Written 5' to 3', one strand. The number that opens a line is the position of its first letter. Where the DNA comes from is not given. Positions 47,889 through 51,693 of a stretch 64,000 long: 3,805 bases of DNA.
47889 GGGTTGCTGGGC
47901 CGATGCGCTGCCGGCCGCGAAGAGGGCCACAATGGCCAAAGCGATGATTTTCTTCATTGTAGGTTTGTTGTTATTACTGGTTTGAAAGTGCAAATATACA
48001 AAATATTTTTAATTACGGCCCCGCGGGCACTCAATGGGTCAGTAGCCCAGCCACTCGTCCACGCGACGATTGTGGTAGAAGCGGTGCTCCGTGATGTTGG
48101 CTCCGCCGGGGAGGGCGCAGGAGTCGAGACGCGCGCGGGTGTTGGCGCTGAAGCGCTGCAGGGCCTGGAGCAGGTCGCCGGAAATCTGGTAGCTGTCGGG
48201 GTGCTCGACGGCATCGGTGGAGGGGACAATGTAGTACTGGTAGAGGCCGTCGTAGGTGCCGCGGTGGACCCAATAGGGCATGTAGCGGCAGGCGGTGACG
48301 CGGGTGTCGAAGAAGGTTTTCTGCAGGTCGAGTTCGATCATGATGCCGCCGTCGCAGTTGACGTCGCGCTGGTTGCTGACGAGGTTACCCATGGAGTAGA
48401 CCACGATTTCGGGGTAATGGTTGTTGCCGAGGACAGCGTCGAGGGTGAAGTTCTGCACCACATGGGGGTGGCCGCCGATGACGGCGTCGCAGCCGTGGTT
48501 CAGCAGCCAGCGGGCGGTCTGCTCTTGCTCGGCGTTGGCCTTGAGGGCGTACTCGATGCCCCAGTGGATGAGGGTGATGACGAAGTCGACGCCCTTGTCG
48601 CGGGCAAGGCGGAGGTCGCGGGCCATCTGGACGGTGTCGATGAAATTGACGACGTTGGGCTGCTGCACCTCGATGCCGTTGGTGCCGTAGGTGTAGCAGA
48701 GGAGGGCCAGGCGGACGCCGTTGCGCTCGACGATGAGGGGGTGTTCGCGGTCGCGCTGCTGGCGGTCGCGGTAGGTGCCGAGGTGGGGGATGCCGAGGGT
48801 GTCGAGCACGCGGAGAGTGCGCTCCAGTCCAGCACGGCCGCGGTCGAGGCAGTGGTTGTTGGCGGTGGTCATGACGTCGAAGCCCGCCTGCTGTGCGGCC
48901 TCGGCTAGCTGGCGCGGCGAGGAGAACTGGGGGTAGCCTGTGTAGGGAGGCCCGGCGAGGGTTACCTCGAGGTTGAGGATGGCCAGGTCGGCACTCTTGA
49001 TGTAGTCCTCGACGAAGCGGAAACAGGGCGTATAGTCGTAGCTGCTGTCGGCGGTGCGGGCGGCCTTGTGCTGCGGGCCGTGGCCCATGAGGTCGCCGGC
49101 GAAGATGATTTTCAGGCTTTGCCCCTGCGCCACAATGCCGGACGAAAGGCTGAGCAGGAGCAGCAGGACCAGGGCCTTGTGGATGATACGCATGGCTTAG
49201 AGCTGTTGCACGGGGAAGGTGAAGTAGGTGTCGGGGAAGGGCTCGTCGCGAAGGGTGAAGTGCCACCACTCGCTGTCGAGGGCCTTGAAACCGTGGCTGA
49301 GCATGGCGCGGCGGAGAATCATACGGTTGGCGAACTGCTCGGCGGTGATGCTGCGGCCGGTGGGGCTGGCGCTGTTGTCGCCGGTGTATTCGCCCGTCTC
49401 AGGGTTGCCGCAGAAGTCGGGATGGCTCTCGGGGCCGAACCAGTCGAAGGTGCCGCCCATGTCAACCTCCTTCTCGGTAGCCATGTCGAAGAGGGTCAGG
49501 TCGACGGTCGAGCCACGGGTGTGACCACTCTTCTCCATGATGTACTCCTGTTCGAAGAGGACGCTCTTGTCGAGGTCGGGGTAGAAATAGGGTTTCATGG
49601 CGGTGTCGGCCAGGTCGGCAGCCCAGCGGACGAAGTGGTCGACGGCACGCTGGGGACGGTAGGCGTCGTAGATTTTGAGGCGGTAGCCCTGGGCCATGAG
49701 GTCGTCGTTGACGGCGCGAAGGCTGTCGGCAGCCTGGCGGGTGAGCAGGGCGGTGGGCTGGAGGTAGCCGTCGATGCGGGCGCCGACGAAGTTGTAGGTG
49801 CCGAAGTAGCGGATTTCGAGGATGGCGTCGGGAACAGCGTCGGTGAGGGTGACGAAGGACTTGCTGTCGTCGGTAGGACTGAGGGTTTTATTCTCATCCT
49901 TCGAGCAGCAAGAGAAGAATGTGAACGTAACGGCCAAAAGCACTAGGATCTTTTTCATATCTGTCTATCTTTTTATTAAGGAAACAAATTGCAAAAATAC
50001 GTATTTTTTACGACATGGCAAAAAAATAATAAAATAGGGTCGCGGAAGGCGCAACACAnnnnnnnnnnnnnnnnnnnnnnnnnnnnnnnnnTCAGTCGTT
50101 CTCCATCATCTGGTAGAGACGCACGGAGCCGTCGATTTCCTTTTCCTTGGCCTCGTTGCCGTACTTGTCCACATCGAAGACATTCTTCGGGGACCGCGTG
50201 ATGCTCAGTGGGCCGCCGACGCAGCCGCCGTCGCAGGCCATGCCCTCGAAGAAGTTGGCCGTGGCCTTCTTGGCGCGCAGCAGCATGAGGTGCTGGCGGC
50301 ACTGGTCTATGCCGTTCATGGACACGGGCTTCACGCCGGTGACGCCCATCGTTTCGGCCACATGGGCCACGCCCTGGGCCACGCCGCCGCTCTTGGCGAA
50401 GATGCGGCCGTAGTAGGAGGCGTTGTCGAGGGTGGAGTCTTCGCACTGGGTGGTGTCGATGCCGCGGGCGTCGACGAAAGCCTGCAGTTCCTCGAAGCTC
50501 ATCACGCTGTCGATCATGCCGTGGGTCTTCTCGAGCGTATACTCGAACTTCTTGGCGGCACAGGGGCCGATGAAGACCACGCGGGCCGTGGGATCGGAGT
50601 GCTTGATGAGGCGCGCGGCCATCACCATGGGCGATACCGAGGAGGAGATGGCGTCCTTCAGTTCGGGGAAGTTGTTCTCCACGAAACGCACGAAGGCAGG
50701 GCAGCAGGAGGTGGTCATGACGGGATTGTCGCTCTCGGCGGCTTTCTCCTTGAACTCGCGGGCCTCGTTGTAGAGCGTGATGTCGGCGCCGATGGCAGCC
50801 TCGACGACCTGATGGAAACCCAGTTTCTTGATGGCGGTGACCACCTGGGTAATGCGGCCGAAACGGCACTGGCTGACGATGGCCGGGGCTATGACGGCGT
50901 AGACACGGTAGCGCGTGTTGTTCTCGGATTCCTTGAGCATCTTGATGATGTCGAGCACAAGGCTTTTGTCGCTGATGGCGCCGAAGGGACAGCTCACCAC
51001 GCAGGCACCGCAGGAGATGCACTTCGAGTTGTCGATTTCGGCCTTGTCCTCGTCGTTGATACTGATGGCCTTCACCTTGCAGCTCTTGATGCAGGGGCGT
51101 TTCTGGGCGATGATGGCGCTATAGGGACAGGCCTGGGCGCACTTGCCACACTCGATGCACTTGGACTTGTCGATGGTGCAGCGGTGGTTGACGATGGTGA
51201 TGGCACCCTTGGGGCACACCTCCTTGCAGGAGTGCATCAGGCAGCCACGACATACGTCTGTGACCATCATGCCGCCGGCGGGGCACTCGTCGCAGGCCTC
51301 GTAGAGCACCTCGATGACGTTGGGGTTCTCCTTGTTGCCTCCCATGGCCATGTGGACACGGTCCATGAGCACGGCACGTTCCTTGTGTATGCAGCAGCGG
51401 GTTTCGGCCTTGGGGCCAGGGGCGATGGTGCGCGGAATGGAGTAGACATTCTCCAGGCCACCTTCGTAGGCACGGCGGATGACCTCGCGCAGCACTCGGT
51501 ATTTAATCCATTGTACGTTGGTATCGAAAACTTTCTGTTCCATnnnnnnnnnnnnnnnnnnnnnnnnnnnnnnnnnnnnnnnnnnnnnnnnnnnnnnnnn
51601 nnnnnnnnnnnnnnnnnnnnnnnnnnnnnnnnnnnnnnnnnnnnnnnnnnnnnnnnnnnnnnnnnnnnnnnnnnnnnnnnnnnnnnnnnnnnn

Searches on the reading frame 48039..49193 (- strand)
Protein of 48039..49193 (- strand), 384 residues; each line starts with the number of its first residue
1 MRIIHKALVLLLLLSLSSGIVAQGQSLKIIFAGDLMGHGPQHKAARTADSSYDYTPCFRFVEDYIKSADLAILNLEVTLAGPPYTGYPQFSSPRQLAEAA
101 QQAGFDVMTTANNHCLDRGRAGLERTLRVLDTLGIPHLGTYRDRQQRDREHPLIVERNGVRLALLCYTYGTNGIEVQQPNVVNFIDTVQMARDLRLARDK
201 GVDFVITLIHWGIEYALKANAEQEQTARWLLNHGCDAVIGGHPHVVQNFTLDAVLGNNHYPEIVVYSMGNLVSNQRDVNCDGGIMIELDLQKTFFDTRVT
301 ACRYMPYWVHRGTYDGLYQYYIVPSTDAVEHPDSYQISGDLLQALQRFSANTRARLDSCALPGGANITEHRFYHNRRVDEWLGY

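Call 22: search_protein_families(library=pfam, proteins=[window:48039-49193:-])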
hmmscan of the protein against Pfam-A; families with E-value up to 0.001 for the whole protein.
window:48039-49193:- (384 aa): 2 families
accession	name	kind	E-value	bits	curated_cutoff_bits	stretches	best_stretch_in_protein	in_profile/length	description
PF09587.15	PGA_cap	-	6.1e-66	222.9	27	1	28-275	1-255/255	Bacterial capsule synthesis protein PGA_cap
PF00149.33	Metallophos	-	0.00035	21.5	21.5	0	174-245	118-190/191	Calcineurin-like phosphoesterase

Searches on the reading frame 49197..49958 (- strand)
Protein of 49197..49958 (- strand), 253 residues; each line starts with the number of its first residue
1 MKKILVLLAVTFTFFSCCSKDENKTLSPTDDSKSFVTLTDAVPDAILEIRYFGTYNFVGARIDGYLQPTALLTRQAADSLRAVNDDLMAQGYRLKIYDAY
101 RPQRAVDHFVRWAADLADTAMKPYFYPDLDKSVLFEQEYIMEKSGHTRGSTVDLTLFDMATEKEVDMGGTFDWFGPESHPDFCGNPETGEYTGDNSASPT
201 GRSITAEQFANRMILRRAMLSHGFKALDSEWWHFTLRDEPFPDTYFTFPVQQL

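Call 22: search_protein_families(library=pfam, proteins=[window:49197-49958:-])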
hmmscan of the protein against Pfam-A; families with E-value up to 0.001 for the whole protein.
window:49197-49958:- (253 aa): 1 family
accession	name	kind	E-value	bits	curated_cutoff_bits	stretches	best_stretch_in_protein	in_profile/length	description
PF01427.22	Peptidase_M15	-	1.2e-32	113.7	27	2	32-181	2-147/199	D-ala-D-ala dipeptidase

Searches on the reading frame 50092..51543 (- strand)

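Call 22: search_protein_families(library=pfam, proteins=[window:50092-51543:-])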
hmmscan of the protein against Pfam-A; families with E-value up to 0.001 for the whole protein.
window:50092-51543:- (483 aa): 15 families
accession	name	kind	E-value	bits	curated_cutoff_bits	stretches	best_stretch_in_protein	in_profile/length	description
PF02906.19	Fe_hyd_lg_C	-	2.5e-63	214.4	22.1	1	213-445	2-245/245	Iron only hydrogenase large subunit, C-terminal domain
PF12837.12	Fer4_6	-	2.8e-15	55.9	25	2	168-190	2-24/24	4Fe-4S binding domain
PF00037.32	Fer4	-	1.8e-14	53.3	21.1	2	169-191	2-24/24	4Fe-4S binding domain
PF12838.12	Fer4_7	-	4.9e-13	49.8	27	2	151-189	8-52/52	4Fe-4S dicluster domain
PF25160.1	LdpA_Fe-S-bd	-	2.1e-11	43.8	27.6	2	148-194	6-47/49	LdpA Fe-S cluster-binding domain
PF13187.11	Fer4_9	-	2e-09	37.8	27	2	150-190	7-52/52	4Fe-4S dicluster domain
PF13484.11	Fer4_16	-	3e-09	37.9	30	2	174-205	1-32/66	4Fe-4S double cluster binding domain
PF14697.11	Fer4_21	-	4.1e-09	36.9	35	2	151-190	14-57/59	4Fe-4S dicluster domain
PF12797.12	Fer4_2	-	5.8e-09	35.8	24.5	2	168-187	3-22/22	4Fe-4S binding domain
PF13237.11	Fer4_10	-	6.3e-09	36.1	25.5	2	95-140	6-53/53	4Fe-4S dicluster domain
PF13183.11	Fer4_8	-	2.5e-06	28.4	27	1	127-188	3-67/68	4Fe-4S dicluster domain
PF12800.12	Fer4_4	-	5e-06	26.9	24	1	173-188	2-17/17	4Fe-4S binding domain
PF12798.12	Fer4_3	-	1e-05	26.4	27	0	175-189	1-15/15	4Fe-4S binding domain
PF13534.11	Fer4_17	-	0.00022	22.1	22.2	1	128-186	1-57/61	4Fe-4S dicluster domain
PF13247.11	Fer4_11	-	0.00023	21.7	26.2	0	92-146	4-61/100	4Fe-4S dicluster domain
